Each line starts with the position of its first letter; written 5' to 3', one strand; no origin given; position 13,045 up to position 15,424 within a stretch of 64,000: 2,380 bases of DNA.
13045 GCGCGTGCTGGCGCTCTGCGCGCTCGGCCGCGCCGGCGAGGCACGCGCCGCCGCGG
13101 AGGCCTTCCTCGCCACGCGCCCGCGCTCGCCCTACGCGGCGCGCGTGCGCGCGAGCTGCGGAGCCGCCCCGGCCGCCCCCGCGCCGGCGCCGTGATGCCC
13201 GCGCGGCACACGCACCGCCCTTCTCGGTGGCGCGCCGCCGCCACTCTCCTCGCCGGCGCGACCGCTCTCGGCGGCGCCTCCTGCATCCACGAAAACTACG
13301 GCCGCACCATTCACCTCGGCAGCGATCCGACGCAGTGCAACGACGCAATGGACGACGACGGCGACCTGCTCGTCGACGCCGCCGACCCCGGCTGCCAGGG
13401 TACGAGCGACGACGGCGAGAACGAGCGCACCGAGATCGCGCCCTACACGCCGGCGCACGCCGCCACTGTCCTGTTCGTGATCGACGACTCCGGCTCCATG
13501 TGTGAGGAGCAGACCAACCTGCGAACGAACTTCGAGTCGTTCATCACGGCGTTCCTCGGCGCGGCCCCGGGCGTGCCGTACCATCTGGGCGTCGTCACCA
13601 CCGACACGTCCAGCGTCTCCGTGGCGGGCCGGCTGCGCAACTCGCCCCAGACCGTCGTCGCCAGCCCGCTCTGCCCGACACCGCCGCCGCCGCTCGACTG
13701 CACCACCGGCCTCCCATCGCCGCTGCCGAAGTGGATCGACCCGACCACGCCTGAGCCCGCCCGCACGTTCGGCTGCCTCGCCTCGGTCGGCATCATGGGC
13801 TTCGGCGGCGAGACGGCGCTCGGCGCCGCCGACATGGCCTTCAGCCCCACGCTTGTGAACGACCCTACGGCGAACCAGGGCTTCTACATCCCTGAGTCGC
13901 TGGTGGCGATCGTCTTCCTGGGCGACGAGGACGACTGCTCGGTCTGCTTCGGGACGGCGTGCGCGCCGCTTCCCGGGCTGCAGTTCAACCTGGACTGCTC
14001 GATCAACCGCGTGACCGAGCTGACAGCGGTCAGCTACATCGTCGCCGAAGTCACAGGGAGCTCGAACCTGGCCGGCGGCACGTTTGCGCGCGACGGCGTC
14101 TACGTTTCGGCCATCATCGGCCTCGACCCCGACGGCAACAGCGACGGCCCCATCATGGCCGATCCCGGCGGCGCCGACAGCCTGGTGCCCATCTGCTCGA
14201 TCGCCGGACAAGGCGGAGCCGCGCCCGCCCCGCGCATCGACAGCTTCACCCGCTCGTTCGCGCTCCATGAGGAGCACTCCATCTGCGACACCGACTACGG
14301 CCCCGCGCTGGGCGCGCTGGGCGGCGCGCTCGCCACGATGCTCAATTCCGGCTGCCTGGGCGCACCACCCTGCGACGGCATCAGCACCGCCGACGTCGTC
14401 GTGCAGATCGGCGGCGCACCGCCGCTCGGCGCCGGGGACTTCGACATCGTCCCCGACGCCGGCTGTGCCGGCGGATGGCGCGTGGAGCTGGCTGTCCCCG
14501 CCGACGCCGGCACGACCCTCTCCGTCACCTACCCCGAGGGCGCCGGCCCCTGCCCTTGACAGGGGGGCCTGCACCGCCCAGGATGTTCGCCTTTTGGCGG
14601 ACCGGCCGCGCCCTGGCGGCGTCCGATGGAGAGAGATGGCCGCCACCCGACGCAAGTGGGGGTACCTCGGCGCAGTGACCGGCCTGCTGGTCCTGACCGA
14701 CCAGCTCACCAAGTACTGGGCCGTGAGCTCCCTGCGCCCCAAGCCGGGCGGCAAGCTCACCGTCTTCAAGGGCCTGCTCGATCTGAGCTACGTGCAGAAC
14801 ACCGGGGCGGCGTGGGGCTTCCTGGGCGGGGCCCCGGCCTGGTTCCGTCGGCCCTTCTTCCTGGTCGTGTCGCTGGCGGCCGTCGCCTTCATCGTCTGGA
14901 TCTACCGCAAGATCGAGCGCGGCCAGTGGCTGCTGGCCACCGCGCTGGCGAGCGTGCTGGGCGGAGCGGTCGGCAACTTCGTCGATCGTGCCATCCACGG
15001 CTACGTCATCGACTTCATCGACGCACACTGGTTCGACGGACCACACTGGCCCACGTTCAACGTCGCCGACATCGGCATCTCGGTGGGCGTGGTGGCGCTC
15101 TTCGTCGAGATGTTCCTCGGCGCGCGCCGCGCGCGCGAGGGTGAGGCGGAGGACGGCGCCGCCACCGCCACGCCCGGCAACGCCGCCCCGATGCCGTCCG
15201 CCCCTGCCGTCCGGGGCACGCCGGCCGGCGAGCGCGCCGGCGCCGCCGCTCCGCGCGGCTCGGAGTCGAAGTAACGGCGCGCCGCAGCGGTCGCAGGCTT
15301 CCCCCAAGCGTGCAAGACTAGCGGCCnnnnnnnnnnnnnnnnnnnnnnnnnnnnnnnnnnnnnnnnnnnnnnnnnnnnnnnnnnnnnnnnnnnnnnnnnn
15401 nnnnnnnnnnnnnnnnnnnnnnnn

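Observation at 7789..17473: Two lspA and two lgt paralogues embedded in a co-directional double ECF-sigma/anti-sigma cluster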

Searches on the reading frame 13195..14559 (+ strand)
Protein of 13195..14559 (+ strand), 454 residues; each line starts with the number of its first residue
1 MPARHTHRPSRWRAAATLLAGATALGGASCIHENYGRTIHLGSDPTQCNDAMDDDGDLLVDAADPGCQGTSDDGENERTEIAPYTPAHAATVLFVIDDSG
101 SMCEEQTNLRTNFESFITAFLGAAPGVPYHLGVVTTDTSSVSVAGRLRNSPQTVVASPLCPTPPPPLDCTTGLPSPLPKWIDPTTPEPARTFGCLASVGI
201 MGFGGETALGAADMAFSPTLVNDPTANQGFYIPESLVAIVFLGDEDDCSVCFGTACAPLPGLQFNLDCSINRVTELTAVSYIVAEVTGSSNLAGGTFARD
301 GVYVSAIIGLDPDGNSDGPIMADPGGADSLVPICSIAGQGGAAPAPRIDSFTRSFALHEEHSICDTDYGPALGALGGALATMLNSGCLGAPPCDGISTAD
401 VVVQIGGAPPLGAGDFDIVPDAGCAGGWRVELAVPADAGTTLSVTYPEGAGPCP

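Call 6: search_protein_families(library=pfam, proteins=[window:13195-14559:+], max_evalue=0.01)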
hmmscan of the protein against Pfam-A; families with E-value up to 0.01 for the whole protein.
window:13195-14559:+ (454 aa): 0 families

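Call 7: search_protein_families(library=ncbifam, proteins=[window:13195-14559:+], max_evalue=0.01)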
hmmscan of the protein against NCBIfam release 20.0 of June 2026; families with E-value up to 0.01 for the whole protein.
window:13195-14559:+ (454 aa): 2 families
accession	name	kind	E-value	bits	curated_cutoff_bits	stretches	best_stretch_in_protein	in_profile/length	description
NF033662.1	acid_disulf_rpt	repeat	8.5e-06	25.4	41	1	46-70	5-29/32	acidic double-disulfide repeat-containing protein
NF052240.1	MIDASAdhsBdello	equivalog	0.00036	19.8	700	1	91-142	58-107/378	MIDAS family adhesin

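Call 66: search_protein_families(library=pfam, proteins=[window:13195-14559:+], max_evalue=10)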
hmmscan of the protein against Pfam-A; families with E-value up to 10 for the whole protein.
window:13195-14559:+ (454 aa): 2 families
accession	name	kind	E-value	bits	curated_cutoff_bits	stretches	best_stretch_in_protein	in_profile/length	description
PF13519.12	VWA_2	-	0.011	16.8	27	1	92-153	1-61/107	von Willebrand factor type A domain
PF15799.10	CCD48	-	0.18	10.5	30.4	1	43-112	351-420/578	Coiled-coil domain-containing protein 48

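Call 74: predict_structure(protein=window:13195-14559:+)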
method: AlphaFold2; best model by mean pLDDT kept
length: 454 residues; sequences in the alignment: 1
mean_pLDDT: 33.9   pTM: 0.24
mean pLDDT of the five models: 33.9, 29.9, 29.7, 28.7, 26.7
residues with pLDDT >= 90: 0; 70-90: 0; 50-70: 0; < 50: 454
segments of 3 or more residues with pLDDT < 50: 1-454
pLDDT, mean of each block of 10 residues (from residue 1): 29 28 32 36 42 44 37 37 31 41 40 46 42 38 30 26 34 36 32 27 25 23 27 28 30 29 25 24 28 28 30 31 28 29 32 31 37 45 41 37 33 42 46 44 39 43
secondary structure, 60 per line:
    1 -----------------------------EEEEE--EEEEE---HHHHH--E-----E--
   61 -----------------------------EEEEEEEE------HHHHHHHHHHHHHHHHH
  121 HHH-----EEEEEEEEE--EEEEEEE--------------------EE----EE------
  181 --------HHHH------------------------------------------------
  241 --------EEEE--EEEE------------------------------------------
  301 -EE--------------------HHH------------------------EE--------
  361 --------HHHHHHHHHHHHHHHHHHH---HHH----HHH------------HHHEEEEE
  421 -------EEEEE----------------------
elements in order: E30-34 E37-41 H45-49 E90-97 H104-123 E129-137 E140-146 H189-192 E249-252 E255-258 H369-387 E416-420 E428-432

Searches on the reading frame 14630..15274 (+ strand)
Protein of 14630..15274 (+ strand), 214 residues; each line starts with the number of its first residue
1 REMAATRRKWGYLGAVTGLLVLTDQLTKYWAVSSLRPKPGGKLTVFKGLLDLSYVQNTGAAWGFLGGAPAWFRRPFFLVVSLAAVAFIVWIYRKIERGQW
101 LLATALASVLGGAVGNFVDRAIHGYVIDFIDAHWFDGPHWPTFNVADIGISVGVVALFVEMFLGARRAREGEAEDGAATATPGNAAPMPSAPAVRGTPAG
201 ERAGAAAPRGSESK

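Call 6: search_protein_families(library=pfam, proteins=[window:14630-15274:+], max_evalue=0.01)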
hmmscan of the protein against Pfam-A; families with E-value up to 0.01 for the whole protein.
window:14630-15274:+ (214 aa): 1 family
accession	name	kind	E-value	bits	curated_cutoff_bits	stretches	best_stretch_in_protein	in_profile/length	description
PF01252.23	Peptidase_A8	-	2.4e-40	138.5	25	1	18-162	3-141/142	Signal peptidase (SPase) II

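Call 7: search_protein_families(library=ncbifam, proteins=[window:14630-15274:+], max_evalue=0.01)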
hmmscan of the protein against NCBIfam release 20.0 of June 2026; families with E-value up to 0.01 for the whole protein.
window:14630-15274:+ (214 aa): 22 families
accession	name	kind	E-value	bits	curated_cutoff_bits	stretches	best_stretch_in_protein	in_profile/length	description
NF011355.0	PRK14773.1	subfamily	1.2e-47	162.4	218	1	37-179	60-204/206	lipoprotein signal peptidase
TIGR00077.1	lspA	equivalog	1.6e-33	115.9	73.95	1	10-166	9-159/164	signal peptidase II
NF011366.0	PRK14785.1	subfamily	1.7e-30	106.4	256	1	19-166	50-195/198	lipoprotein signal peptidase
NF011352.0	PRK14770.1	equivalog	2.7e-27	95.3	223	1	8-169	13-170/173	lipoprotein signal peptidase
NF011360.0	PRK14779.1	subfamily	1.3e-26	93.5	177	1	5-167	5-160/163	lipoprotein signal peptidase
NF011371.0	PRK14790.1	equivalog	1.3e-24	86.9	202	1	7-163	6-154/169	lipoprotein signal peptidase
NF011358.0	PRK14776.1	equivalog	7.9e-23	81.1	285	1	13-172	13-165/170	lipoprotein signal peptidase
NF011367.0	PRK14786.1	equivalog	2.4e-22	79.8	190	1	17-163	7-144/154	lipoprotein signal peptidase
NF011368.0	PRK14787.1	equivalog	4.7e-22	78.8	177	1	17-159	8-151/167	lipoprotein signal peptidase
NF011365.0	PRK14784.1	equivalog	1.8e-20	73.7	181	1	17-160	11-145/160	lipoprotein signal peptidase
NF011357.0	PRK14775.1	equivalog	2.3e-17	63.5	201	1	19-164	13-151/170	lipoprotein signal peptidase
NF011370.0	PRK14789.1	equivalog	7.3e-17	61.7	248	1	5-168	3-157/194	lipoprotein signal peptidase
NF011351.0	PRK14769.1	subfamily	9.9e-17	61.6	216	1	44-163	34-145/156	lipoprotein signal peptidase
NF011359.0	PRK14777.1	subfamily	1.1e-16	61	187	1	16-168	32-184/191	lipoprotein signal peptidase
NF011353.0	PRK14771.1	equivalog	3.6e-16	59.4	241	1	16-177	18-170/179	lipoprotein signal peptidase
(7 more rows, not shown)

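Call 18: find_related_loci(query=window:14630-15274:+, collection=genome_contigs, flank=10000)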
Query window:14630-15274:+ (214 aa) in genome_contigs; peptide patterns used: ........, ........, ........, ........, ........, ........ (x = any residue, [..] = any of these).
251 stretches matched a pattern; 93 encode a relative of the query (tblastn E <= 1e-3); the best 80 are kept; 80 distinct loci.
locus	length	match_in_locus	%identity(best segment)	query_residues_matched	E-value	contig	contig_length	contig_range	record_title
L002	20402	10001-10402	40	16-159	5e-29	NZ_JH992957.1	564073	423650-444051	Alloiococcus otitis ATCC 51267 supercont1.1, whole genome shotgun sequence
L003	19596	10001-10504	36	15-190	9e-28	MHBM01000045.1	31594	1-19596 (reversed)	MAG: Lentisphaerae bacterium RIFOXYA12_FULL_48_11 rifixya3_full_scaffold_1435, whole genome shotgun sequence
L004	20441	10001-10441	39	19-175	2e-27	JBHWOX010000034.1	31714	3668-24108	MAG: Atopococcus sp. isolate MAG_SW_CA_141 k141_3910939, whole genome shotgun sequence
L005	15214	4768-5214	39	20-179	3e-24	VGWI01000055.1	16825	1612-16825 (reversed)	MAG: Lentisphaerae bacterium isolate K_DeepCast_250m_m2_056 K_DeepCast_250m_m2_056_Ga0194125_10006724, whole genome shot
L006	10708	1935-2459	32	7-173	5e-24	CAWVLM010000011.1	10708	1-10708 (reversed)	MAG: Clostridia bacterium isolate metabat2_coassembly_bwa.753 MAG genome assembly, contig: k87_1908297, whole genome sho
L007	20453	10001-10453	36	15-174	6e-24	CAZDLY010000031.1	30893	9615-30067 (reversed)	MAG TPA_asm: uncultured Akkermansia sp. isolate SRP272421_co3_415 genome assembly, contig: NODE_2642_length_30893_cov_15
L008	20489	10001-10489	31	1-170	1e-23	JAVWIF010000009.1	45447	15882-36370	MAG: Longicatena sp. isolate CGS1Y2-bin51 NODE_534_length_45447_cov_11.967946, whole genome shotgun sequence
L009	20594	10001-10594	33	19-214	1e-23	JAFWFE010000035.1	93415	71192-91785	MAG: Solobacterium sp. isolate RGIG5684 Sheep_Duodenum.Co__c409744, whole genome shotgun sequence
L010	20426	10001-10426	40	19-167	2e-23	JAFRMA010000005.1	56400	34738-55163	MAG: Solobacterium sp. isolate RGIG2592 Goat_Jejunum.Co__c31694, whole genome shotgun sequence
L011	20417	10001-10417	36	15-162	2e-23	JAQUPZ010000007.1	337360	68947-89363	MAG: Kiritimatiellae bacterium isolate STD1_38 NODE_47_length_337360_cov_6.722741_Sandtown_D1, whole genome shotgun sequ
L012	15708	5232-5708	35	7-174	2e-23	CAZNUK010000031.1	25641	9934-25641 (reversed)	MAG TPA_asm: uncultured Butyrivibrio sp. isolate SRP315200_co2_686 genome assembly, contig: NODE_1386_length_25641_cov_1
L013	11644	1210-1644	38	20-173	4e-23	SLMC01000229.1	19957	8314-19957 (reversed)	MAG: Kiritimatiellae bacterium isolate CSSed165cm_338 CSSed16-5cm-6541, whole genome shotgun sequence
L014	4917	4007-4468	36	8-176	3e-23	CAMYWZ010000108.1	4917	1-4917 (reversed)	MAG TPA_asm: uncultured Firmicutes bacterium isolate SRR10912533_bin.13_metaWRAP_v1.3_MAG genome assembly, contig: ERZ14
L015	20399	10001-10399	46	22-162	5e-23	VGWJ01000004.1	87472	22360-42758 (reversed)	MAG: Lentisphaerae bacterium isolate M_DeepCast_400m_m2_230 M_DeepCast_400m_m2_230_Ga0194112_10000167, whole genome shot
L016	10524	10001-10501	35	15-175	4e-23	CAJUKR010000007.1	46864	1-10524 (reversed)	MAG TPA_asm: uncultured Christensenellaceae bacterium isolate MGBC160026 genome assembly, contig: MGBC160026.7, whole ge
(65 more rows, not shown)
